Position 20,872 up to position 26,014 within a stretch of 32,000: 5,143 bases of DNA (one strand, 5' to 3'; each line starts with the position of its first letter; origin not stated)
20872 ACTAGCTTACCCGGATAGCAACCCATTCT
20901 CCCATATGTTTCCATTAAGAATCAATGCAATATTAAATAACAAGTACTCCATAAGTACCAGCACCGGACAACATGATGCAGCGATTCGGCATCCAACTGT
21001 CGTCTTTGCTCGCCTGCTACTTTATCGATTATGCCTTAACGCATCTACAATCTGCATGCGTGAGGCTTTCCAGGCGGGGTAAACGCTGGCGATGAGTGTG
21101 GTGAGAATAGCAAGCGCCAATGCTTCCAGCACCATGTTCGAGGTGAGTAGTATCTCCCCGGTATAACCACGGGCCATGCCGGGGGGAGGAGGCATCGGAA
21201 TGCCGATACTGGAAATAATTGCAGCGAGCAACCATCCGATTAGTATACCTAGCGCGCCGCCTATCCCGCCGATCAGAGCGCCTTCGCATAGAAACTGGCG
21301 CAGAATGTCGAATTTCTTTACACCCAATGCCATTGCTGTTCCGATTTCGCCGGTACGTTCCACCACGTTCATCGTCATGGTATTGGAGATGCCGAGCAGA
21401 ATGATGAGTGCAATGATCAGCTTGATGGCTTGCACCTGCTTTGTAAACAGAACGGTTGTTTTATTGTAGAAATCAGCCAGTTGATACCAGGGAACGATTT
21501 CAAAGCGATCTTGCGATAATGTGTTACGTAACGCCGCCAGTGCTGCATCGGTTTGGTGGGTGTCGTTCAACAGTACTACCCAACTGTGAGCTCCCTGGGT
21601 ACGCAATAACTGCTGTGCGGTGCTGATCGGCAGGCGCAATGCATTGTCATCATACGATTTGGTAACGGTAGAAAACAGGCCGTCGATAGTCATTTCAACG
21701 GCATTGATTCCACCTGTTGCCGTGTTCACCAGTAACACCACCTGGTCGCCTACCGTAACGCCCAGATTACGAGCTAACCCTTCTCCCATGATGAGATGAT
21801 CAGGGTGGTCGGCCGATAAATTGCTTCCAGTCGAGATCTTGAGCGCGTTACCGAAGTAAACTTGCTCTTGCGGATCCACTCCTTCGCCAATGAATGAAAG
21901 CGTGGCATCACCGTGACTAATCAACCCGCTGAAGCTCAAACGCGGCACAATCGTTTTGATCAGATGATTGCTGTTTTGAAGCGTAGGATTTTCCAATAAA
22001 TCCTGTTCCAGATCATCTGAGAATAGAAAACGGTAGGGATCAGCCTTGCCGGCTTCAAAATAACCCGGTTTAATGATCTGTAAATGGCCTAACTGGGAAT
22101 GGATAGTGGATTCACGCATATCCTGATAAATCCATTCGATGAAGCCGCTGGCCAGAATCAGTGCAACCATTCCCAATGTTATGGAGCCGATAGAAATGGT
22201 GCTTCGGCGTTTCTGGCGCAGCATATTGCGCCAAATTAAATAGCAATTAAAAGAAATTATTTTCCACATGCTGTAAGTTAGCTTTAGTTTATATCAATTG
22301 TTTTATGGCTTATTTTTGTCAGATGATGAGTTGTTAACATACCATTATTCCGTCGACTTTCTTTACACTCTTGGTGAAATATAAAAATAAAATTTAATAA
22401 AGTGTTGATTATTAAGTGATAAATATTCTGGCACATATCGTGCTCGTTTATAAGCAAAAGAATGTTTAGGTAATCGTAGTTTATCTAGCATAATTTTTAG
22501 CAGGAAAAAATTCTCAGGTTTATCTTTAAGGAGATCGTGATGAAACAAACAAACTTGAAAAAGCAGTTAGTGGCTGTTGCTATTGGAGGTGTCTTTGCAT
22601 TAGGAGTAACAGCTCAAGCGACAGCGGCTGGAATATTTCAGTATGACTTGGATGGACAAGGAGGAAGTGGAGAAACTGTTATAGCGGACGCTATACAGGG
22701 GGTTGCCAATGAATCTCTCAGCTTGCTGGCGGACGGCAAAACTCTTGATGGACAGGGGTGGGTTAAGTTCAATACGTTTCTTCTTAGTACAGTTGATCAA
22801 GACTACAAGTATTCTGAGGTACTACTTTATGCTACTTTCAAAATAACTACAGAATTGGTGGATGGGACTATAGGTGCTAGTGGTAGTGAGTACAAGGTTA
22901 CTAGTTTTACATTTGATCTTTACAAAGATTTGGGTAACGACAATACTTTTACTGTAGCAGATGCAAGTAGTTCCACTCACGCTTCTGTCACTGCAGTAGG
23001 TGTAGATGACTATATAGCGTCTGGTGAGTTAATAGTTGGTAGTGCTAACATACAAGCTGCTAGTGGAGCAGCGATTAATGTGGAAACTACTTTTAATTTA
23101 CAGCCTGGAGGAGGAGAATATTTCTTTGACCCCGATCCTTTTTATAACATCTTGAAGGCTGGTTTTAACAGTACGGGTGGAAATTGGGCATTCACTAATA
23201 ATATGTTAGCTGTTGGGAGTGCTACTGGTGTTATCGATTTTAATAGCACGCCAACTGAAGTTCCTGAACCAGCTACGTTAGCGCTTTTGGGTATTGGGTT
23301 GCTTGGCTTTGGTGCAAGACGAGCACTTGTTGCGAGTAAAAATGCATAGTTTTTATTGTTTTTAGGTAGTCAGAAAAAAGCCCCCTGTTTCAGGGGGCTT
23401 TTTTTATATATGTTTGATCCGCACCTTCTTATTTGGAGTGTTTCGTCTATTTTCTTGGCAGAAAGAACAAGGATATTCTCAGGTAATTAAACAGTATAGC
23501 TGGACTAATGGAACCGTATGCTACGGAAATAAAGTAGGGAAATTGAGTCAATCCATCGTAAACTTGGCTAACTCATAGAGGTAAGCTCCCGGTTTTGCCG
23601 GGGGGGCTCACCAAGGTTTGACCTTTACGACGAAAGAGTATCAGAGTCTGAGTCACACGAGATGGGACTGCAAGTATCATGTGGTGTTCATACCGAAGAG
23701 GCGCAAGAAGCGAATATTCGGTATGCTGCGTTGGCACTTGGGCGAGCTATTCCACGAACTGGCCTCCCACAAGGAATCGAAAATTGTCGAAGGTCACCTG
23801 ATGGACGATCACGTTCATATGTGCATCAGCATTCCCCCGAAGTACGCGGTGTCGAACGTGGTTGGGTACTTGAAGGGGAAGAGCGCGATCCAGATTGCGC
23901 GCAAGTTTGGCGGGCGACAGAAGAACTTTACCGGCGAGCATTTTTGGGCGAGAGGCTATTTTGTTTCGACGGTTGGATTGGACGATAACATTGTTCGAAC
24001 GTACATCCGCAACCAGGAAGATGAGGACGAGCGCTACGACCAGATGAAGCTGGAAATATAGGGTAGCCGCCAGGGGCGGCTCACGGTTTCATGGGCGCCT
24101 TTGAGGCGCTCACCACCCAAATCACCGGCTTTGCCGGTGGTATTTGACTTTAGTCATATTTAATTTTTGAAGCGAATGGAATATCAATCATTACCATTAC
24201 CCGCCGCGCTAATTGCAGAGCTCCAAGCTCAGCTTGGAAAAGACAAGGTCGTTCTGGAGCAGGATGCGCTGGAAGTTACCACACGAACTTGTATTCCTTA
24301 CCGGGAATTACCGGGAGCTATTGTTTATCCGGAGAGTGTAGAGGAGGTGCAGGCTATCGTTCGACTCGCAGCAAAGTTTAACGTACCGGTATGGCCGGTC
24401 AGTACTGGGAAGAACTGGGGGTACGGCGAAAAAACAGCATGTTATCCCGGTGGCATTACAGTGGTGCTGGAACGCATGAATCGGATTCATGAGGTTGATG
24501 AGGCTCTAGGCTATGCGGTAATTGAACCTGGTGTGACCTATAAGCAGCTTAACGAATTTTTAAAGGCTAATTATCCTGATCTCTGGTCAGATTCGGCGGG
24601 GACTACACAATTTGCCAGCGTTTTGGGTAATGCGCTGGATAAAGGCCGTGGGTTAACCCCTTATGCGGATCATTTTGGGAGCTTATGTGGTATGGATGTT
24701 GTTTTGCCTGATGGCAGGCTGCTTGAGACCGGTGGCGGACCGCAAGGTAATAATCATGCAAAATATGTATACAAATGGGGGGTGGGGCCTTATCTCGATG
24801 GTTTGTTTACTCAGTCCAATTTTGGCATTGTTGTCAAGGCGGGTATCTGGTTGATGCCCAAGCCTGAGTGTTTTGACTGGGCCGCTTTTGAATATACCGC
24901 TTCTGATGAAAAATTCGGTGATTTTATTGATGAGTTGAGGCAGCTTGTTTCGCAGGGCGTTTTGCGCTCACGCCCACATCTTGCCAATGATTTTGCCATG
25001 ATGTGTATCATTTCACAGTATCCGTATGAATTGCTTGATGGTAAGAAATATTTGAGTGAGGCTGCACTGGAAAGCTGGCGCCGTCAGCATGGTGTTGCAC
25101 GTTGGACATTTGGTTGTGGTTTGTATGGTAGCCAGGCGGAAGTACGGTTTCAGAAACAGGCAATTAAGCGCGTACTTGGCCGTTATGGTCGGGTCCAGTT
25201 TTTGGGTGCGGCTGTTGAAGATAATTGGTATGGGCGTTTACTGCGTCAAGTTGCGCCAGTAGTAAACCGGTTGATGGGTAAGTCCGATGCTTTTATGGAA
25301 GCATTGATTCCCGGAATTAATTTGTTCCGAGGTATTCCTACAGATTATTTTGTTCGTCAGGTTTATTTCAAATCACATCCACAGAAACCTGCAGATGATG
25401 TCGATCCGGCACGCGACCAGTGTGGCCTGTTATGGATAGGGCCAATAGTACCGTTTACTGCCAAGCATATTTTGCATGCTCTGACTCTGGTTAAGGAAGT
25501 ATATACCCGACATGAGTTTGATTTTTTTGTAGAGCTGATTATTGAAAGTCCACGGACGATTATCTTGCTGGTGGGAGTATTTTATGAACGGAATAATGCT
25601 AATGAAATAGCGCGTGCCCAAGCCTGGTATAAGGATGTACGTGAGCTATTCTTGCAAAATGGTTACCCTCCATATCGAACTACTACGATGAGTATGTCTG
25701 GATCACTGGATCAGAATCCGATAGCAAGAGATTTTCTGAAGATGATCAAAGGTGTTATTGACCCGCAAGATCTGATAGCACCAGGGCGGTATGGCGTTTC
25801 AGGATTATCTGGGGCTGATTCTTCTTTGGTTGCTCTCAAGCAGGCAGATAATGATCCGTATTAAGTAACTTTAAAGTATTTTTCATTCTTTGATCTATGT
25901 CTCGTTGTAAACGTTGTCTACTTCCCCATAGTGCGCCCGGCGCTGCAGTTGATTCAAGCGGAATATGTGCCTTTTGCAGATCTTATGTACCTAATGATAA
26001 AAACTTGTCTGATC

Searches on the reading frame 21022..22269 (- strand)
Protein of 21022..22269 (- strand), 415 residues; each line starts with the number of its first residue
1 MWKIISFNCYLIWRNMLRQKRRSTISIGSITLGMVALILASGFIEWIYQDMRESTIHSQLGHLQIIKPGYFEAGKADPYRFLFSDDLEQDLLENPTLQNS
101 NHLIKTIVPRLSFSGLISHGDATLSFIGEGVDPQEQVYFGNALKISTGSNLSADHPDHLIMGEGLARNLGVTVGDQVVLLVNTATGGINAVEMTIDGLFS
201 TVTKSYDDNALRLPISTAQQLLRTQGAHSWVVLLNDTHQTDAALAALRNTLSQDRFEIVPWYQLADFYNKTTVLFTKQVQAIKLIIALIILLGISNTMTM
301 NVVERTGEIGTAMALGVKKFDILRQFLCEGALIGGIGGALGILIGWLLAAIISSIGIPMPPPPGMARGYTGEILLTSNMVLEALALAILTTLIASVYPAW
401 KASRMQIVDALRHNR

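Call 5: search_protein_families(library=pfam, proteins=[window:21022-22269:-], max_evalue=1)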
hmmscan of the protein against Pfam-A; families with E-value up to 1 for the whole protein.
window:21022-22269:- (415 aa): 3 families
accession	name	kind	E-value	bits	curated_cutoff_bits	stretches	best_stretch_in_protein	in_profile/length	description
PF02687.27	FtsX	-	1.7e-18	67.2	25.5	1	284-407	5-120/120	FtsX-like permease C-terminal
PF12704.14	MacB_PCD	-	6.8e-17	62.9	27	1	23-249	1-206/207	MacB-like periplasmic core domain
PF13458.12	Peripla_BP_6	-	0.07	13.2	31.7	1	216-305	124-209/343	Periplasmic binding protein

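Call 6: search_protein_families(library=ncbifam, proteins=[window:21022-22269:-], max_evalue=0.01)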
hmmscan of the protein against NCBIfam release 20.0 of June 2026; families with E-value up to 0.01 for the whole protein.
window:21022-22269:- (415 aa): 8 families
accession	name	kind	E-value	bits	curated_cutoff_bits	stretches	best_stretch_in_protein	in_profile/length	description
TIGR02212.1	lolCE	equivalog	1.1e-30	106.9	362.45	1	23-413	24-410/411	lipoprotein-releasing ABC transporter permease subunit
NF008357.0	PRK11146.1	exception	1e-16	60.8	439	1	100-408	87-408/414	lipoprotein-releasing ABC transporter permease subunit LolE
TIGR03434.1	ADOP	subfamily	2.9e-16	58.8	622.3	1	280-414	275-402/803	ADOP family duplicated permease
NF008076.0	PRK10814.1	exception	4.1e-16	59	473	1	130-413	116-398/399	lipoprotein-releasing ABC transporter permease subunit LolC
TIGR02213.1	lolE_release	exception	7.8e-16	57.9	540.35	1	100-408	84-405/411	lipoprotein-releasing ABC transporter permease subunit LolE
NF007826.0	PRK10535.1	equivalog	1.1e-13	50.3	966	1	268-412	517-646/648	macrolide ABC transporter ATP-binding protein/permease MacB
TIGR00439.2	FtsX_Gneg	equivalog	5.1e-07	29.2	255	1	269-354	160-245/292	permease-like cell division protein FtsX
NF038347.1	FtsX_Gpos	exception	3.1e-05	23.5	225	1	283-345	175-237/296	permease-like cell division protein FtsX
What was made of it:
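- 21022..22269 (-): Upstream MacB/LolCE-type permease (415 aa); flanking gene, not part of the family. Pfam MacB_PCD and FtsX (call 5); NCBIfam lolCE below cutoff (call 6).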

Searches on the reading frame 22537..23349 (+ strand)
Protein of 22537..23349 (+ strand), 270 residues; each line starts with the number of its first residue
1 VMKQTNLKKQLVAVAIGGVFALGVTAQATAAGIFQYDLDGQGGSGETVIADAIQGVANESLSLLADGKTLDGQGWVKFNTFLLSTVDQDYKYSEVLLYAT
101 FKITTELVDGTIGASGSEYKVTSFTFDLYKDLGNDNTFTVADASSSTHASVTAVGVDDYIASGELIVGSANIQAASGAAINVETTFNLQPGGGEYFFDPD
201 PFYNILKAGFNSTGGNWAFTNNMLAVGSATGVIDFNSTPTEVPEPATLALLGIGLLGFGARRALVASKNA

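Call 5: search_protein_families(library=pfam, proteins=[window:22537-23349:+], max_evalue=1)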
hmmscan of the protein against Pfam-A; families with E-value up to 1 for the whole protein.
window:22537-23349:+ (270 aa): 1 family
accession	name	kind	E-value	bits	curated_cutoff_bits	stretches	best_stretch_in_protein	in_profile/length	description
PF07589.16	PEP-CTERM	-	9.1e-08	32.3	20.7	1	242-262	2-23/24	PEP-CTERM motif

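Call 6: search_protein_families(library=ncbifam, proteins=[window:22537-23349:+], max_evalue=0.01)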
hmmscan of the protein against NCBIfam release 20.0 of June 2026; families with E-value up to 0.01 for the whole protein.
window:22537-23349:+ (270 aa): 10 families
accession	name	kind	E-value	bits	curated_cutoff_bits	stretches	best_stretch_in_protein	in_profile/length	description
NF033554.9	floc_PepA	equivalog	2e-46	158.9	80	1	9-262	1-257/261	flocculation-associated PEP-CTERM protein PepA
NF038125.1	PEP_CTERM_THxN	subfamily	2e-07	30.9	85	1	233-262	215-243/246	THxN family PEP-CTERM protein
NF041538.1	PEP_EDSA_1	subfamily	1.2e-06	28.4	100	1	238-261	283-303/307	EDSAP-1 family PEP-CTERM protein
NF038120.1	PEP_CTERM_QFxxD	subfamily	3.1e-05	24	80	1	238-262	189-213/215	NF038120 family PEP-CTERM protein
NF041927.1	Xrt_dep_XDP1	equivalog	3.3e-05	24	125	1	231-262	208-239/242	exosortase-dependent surface protein XDP1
NF033947.0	PEP-cistern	hypoth_equivalog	4.2e-05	23.4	60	1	225-262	155-193/195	cistern family PEP-CTERM protein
TIGR02595.1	PEP_CTERM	domain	6.1e-05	23.6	16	1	242-262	1-21/24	PEP-CTERM sorting domain-containing protein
NF038129.1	PEP_NF038129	equivalog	0.00013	21.8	65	1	232-262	160-193/194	NF038129 family PEP-CTERM protein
NF038124.1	PEP_CTERM_TLD_A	exception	0.0026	17.4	100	1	236-262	209-233/235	PEP_CTERM-anchored TLD domain-containing protein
NF038118.1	PEP_CTERM_CCXG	equivalog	0.0031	17.2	90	1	238-262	172-196/199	CCXG family PEP-CTERM protein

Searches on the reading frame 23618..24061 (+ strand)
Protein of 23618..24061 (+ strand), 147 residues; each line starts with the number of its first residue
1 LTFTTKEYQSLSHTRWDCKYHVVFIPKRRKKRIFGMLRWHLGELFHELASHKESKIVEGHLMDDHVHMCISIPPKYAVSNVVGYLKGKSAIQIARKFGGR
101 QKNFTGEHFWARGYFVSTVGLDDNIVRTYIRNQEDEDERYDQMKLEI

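Call 39: search_protein_families(library=pfam, proteins=[window:23618-24061:+], max_evalue=0.00001)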
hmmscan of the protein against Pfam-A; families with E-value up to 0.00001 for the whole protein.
window:23618-24061:+ (147 aa): 1 family
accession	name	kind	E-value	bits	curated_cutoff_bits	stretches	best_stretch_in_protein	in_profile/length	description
PF01797.21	Y1_Tnp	-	1.3e-37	129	23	1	15-133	2-121/121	Transposase IS200 like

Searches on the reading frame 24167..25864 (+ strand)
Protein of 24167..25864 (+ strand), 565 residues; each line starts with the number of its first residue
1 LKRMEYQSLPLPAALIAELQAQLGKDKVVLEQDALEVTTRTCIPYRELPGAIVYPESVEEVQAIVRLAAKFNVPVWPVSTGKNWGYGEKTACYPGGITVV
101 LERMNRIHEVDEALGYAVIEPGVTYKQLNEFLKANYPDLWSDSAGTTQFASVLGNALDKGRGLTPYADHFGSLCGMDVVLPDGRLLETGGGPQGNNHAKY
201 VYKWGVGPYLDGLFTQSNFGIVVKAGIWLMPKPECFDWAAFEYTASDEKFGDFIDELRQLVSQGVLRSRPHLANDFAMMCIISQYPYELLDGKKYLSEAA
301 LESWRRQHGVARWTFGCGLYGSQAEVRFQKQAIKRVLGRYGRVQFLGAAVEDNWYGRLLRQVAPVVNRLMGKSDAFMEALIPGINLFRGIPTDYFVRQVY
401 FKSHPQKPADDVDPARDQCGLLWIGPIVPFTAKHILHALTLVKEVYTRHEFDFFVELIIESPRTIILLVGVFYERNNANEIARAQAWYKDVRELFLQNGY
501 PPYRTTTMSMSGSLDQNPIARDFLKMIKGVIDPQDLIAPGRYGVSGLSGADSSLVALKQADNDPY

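Call 39: search_protein_families(library=pfam, proteins=[window:24167-25864:+], max_evalue=0.00001)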
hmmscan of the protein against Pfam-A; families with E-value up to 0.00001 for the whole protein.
window:24167-25864:+ (565 aa): 1 family
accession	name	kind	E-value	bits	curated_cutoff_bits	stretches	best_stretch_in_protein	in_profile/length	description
PF01565.28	FAD_binding_4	-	6.6e-28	97.6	26.4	1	49-189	1-139/139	FAD binding domain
